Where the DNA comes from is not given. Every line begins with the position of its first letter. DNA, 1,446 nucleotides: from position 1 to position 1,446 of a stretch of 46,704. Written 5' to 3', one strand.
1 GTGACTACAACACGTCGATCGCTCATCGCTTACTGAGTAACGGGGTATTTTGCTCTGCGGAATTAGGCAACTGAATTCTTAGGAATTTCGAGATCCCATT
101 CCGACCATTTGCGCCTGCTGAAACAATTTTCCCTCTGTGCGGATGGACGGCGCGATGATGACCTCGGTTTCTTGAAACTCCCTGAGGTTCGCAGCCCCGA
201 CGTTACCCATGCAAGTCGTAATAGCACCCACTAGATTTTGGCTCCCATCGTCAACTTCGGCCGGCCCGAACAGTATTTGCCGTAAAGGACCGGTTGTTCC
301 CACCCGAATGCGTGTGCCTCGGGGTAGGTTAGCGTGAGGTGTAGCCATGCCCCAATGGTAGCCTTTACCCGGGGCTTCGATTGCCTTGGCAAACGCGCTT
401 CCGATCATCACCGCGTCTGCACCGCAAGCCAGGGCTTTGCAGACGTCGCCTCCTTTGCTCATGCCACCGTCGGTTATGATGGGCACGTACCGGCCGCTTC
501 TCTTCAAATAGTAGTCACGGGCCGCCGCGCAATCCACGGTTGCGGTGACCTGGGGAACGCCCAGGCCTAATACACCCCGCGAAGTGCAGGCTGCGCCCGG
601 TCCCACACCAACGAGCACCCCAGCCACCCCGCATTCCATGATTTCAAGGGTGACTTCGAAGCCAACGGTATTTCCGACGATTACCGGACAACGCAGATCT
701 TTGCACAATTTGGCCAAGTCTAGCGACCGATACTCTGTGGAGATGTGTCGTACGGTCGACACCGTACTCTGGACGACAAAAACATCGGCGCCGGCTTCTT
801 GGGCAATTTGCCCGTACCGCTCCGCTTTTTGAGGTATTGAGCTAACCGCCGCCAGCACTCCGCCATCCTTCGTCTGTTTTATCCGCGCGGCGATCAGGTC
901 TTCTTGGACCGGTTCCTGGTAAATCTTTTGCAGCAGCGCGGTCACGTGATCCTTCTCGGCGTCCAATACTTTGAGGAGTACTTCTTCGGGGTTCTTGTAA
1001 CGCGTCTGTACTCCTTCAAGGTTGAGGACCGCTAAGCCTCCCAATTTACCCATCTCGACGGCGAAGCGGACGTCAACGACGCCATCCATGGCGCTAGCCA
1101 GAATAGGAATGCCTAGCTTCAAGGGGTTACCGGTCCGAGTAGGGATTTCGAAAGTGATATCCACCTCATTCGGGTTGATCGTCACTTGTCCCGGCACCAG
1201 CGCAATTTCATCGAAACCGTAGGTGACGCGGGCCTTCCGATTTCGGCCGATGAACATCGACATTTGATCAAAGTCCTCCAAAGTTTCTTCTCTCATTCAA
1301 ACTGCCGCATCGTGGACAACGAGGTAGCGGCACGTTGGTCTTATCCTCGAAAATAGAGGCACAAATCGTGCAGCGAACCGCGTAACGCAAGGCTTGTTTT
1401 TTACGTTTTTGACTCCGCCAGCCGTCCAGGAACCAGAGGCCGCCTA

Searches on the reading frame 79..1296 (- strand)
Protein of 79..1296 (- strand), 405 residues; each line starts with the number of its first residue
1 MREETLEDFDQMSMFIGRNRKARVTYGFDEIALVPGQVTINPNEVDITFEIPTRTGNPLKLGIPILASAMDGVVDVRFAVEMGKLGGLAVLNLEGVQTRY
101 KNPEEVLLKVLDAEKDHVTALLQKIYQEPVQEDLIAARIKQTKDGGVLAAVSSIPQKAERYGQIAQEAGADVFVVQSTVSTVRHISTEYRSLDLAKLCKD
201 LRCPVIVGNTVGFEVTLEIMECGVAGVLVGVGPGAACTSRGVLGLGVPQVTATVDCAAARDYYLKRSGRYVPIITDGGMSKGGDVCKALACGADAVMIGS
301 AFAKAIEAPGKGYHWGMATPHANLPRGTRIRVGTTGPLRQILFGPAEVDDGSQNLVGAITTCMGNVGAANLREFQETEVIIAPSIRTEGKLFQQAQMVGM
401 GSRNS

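Call 12: search_protein_families(library=pfam, proteins=[window:79-1296:-])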
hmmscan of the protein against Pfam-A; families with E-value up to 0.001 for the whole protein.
window:79-1296:- (405 aa): 6 families
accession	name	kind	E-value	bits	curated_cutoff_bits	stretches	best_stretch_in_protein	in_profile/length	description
PF00478.31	IMPDH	-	2.7e-50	171.8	25.6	1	26-377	2-328/345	IMP dehydrogenase / GMP reductase domain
PF01070.24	FMN_dh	-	7.6e-10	38.8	24.9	1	183-310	199-313/350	FMN-dependent dehydrogenase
PF05690.20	ThiG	-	2e-07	31.1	23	1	270-307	175-212/247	Thiazole biosynthesis protein ThiG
PF03060.21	NMO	-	1.4e-06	28.4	28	1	247-314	185-237/331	Nitronate monooxygenase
PF01645.23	Glu_synthase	-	0.00036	20.2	20.4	1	245-301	252-306/369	Conserved region in glutamate synthase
PF01180.27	DHO_dh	-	0.00077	19.2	27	0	265-304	235-274/291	Dihydroorotate dehydrogenase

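Call 13: search_protein_families(library=ncbifam, proteins=[window:79-1296:-])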
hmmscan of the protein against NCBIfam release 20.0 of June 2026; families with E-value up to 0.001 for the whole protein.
window:79-1296:- (405 aa): 22 families
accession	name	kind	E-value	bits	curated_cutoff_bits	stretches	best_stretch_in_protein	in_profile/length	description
TIGR01304.1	IMP_DH_rel_2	equivalog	7e-133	443.4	342.1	1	16-381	3-365/365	GuaB3 family IMP dehydrogenase-related protein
TIGR01302.1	IMP_dehydrog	equivalog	2.3e-44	152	481.5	2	110-313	180-370/450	IMP dehydrogenase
NF005311.0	PRK06843.1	equivalog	5.6e-31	107.9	779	1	23-310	7-296/404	inosine 5-monophosphate dehydrogenase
NF005493.0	PRK07107.1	equivalog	7.4e-29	100.6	585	1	108-311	197-393/502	IMP dehydrogenase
NF005869.0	PRK07807.1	equivalog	1.1e-26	94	549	1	147-311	218-371/479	GuaB1 family IMP dehydrogenase-related protein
NF052358.1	GMPRedGuaB1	equivalog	2.1e-26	93.1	675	1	165-311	235-371/479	GMP reductase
TIGR01303.1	IMP_DH_rel_1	equivalog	4.5e-24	85.2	562.75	1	162-311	230-369/475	GuaB1 family IMP dehydrogenase-related protein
NF003470.0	PRK05096.1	equivalog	3.6e-21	75.7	397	1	204-310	153-253/347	GMP reductase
TIGR01305.1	GMP_reduct_1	equivalog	3.8e-19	68.9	492.15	1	205-310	153-252/343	GMP reductase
NF003966.0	PRK05458.1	equivalog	9.4e-18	64.6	344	1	136-312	76-244/327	GMP reductase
TIGR01306.1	GMP_reduct_2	equivalog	5.2e-15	55.8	465.65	1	135-312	71-240/321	GMP reductase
TIGR03966.1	actino_HemFlav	equivalog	2.5e-07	29.8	470.85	1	268-311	300-343/385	pre-mycofactocin synthase MftD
NF008398.0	PRK11197.1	subfamily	6e-06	25.3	376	1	271-311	301-341/381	L-lactate dehydrogenase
TIGR02151.1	IPP_isom_2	equivalog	4.1e-05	22.7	281.3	0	269-308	258-297/338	type 2 isopentenyl-diphosphate Delta-isomerase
NF033901.1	L_lactate_LldD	exception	8.7e-05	21.7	550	1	271-311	301-341/377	FMN-dependent L-lactate dehydrogenase LldD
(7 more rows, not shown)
